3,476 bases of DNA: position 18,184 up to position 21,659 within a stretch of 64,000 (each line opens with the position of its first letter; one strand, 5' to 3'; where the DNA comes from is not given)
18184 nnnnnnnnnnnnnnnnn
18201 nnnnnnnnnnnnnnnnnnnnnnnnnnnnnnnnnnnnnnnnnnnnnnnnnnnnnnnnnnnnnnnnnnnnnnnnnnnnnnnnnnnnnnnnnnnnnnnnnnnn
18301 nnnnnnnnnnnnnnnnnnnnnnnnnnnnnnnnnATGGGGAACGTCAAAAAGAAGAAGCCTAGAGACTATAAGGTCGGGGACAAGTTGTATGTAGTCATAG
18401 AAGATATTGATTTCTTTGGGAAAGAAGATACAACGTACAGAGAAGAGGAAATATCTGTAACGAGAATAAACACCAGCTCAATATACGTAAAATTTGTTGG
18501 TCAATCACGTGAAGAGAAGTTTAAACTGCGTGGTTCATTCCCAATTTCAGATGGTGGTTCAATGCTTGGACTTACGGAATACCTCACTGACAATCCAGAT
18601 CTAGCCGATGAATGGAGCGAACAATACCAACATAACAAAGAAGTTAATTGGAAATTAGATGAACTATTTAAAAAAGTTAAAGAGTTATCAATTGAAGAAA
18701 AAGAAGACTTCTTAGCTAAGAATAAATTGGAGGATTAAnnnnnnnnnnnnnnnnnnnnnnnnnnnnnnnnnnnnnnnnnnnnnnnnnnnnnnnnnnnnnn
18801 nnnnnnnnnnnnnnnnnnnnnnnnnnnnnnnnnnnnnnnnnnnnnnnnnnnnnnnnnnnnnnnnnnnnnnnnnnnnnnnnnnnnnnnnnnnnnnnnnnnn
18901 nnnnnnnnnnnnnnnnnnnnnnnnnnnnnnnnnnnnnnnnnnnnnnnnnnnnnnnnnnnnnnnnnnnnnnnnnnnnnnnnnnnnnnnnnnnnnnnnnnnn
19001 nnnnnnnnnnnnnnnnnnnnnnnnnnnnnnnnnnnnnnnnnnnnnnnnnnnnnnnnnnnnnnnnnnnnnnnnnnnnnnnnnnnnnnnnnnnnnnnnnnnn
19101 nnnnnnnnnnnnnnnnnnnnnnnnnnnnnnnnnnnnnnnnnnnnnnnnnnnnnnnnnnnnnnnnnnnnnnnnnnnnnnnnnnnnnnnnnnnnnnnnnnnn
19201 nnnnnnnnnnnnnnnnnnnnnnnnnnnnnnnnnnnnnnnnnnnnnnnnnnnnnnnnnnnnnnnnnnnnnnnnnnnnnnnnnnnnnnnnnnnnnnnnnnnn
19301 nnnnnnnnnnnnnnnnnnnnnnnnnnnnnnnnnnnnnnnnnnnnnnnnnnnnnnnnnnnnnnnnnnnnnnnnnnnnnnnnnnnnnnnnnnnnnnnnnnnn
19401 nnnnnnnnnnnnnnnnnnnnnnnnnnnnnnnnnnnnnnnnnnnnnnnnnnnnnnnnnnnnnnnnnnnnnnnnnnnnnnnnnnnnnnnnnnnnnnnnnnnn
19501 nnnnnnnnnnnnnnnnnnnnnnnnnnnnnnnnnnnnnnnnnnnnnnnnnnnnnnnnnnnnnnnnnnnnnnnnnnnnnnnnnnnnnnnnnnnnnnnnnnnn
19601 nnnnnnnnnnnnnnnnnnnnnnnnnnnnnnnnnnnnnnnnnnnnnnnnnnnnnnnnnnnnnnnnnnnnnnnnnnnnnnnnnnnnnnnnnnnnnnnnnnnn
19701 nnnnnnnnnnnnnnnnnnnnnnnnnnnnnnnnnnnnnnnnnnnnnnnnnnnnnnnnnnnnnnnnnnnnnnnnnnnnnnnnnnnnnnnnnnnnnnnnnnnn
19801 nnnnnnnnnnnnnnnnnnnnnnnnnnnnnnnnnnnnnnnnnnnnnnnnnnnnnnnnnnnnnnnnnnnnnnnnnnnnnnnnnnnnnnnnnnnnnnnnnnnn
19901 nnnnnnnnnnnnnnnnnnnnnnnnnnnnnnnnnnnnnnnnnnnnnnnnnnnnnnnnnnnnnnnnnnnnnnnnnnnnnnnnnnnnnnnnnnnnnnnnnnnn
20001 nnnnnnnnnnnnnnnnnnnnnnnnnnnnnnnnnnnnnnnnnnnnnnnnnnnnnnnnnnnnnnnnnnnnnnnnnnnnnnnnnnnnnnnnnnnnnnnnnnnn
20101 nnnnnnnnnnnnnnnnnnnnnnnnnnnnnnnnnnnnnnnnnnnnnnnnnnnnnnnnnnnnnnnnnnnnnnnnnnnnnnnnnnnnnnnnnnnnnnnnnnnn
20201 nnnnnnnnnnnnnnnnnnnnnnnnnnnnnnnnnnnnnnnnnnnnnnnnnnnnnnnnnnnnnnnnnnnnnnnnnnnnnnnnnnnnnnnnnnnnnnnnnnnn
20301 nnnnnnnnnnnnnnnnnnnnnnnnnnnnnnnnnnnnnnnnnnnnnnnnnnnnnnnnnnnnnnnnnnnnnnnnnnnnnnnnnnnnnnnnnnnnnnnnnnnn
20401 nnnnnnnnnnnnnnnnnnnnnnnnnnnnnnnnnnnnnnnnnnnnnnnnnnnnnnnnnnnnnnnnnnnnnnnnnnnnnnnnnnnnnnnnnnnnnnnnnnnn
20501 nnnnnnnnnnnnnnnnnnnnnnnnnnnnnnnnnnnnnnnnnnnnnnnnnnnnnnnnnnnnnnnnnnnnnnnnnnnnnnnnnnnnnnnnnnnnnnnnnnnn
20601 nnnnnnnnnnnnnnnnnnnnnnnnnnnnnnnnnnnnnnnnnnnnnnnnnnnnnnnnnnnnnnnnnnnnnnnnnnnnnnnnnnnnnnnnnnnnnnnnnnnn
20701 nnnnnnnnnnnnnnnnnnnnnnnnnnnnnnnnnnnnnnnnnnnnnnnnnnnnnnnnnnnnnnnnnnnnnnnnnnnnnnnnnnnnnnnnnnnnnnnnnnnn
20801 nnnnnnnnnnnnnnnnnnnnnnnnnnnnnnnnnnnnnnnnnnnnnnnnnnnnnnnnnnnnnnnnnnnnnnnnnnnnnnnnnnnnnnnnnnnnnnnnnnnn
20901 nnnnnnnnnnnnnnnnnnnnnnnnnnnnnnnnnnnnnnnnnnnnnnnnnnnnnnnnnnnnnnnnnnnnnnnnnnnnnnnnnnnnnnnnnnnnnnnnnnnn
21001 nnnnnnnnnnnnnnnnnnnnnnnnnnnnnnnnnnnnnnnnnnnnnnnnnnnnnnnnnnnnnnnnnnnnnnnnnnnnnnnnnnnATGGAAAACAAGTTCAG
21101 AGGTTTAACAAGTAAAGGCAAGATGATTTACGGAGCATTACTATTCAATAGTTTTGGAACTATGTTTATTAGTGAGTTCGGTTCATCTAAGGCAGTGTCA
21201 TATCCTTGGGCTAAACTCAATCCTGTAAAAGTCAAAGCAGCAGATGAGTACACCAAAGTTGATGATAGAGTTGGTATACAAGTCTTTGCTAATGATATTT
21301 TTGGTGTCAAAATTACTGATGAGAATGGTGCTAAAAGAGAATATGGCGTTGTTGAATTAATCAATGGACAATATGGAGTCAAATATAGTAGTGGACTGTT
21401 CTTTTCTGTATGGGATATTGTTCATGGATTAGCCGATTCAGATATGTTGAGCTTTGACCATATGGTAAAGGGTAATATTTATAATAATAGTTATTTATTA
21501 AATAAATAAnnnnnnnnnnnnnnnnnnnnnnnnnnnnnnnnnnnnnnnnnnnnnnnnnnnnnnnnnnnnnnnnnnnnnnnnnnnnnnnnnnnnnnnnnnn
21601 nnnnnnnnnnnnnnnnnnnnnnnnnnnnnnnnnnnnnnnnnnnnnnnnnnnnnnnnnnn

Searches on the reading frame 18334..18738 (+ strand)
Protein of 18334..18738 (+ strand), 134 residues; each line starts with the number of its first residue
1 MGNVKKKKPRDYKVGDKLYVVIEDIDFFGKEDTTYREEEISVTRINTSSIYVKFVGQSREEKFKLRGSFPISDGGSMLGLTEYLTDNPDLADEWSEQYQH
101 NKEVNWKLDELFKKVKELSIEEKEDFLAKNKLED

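Call 22: search_protein_families(library=pfam, proteins=[window:18334-18738:+], max_evalue=0.001)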
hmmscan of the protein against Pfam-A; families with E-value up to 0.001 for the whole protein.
window:18334-18738:+ (134 aa): 1 family
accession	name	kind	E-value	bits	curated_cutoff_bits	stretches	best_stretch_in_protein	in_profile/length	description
PF24203.1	Phage_ProQ_C_like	-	1.6e-07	32.4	27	1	8-128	4-98/112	Phage ProQ C-terminal-like domain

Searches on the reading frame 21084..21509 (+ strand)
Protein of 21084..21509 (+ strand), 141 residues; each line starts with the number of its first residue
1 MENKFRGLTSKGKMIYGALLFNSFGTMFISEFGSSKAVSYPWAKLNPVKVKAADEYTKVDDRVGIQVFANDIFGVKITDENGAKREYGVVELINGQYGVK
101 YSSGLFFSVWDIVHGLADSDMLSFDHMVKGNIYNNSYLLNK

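Call 22: search_protein_families(library=pfam, proteins=[window:21084-21509:+], max_evalue=0.001)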
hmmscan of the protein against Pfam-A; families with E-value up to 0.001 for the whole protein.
window:21084-21509:+ (141 aa): 1 family
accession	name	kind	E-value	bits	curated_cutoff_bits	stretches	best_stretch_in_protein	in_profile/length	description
PF09643.15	YopX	-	0.00027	21.4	22.4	1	54-139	51-127/128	YopX protein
